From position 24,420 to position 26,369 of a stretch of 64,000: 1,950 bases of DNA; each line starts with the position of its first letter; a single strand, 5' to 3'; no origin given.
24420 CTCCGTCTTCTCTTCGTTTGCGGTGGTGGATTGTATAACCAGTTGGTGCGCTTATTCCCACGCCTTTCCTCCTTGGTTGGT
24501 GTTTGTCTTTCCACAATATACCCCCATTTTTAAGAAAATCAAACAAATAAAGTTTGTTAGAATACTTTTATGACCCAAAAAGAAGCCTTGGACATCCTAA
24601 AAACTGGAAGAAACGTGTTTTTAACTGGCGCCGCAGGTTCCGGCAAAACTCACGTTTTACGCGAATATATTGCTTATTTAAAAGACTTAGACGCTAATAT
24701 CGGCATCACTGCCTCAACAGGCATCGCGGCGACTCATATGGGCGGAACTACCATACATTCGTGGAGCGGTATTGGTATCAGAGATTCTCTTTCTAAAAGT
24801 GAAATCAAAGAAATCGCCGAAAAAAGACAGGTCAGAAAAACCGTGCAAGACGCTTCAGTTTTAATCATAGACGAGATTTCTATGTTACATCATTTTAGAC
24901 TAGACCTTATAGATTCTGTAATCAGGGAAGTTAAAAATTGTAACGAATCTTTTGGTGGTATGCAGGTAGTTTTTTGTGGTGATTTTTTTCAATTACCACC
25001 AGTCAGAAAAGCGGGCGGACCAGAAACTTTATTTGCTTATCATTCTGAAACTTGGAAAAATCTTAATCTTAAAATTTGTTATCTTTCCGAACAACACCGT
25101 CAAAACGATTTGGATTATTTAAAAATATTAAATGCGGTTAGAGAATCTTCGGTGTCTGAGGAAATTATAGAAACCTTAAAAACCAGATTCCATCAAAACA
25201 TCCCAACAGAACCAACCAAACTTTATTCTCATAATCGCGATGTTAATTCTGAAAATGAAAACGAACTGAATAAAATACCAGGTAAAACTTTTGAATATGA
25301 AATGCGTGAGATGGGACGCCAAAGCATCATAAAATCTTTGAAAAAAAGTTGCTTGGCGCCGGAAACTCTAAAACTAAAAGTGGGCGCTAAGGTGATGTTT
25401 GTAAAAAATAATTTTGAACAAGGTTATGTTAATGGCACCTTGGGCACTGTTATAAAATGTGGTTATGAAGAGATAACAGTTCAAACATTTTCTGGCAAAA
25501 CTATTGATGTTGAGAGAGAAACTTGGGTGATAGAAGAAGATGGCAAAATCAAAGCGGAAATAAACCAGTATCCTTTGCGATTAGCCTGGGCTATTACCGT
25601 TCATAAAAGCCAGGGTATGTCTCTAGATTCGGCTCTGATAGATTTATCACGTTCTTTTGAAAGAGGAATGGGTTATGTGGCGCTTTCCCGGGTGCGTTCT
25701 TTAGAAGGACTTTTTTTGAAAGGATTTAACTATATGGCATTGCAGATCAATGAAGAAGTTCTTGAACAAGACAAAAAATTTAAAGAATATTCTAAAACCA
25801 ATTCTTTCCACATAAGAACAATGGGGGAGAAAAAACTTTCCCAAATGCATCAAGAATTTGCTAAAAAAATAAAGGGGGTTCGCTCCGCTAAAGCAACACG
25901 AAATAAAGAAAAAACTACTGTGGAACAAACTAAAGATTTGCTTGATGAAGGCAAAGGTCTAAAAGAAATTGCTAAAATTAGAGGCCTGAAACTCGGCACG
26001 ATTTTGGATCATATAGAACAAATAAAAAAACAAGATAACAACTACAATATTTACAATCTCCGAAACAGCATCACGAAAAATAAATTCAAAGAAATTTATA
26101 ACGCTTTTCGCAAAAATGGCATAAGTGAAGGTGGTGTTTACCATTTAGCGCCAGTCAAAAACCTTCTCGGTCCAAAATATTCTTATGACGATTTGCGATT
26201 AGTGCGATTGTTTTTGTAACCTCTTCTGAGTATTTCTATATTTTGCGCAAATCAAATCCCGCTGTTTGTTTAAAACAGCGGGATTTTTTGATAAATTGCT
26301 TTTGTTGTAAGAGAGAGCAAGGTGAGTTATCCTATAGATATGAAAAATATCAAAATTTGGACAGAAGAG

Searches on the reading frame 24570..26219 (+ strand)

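Call 43: search_protein_families(library=pfam, proteins=[window:24570-26219:+], max_evalue=0.00001)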
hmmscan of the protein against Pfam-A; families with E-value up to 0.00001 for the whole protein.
window:24570-26219:+ (549 aa): 7 families
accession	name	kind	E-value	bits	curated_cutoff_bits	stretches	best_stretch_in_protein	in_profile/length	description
PF05970.20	PIF1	-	8e-40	137.2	25.9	1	11-180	20-191/223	PIF1-like helicase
PF14493.12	HTH_40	-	6.2e-19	68.5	27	1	450-546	1-89/89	Helix-turn-helix domain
PF13245.12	AAA_19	-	9.7e-16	58.6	25.1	1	3-145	1-132/134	AAA domain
PF13604.12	AAA_30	-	5.8e-15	56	27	1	3-203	6-180/191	AAA domain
PF21530.3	Pif1_2B_dom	-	3.7e-10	39.8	23.9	1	255-296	4-46/47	DNA helicase Pif1, 2B domain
PF01443.25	Viral_helicase1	-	1.6e-06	28.6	21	0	18-108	3-73/228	Viral superfamily 1 RNA helicase core domain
PF13401.12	AAA_22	-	1.7e-06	28.8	27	0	12-137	4-122/130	AAA domain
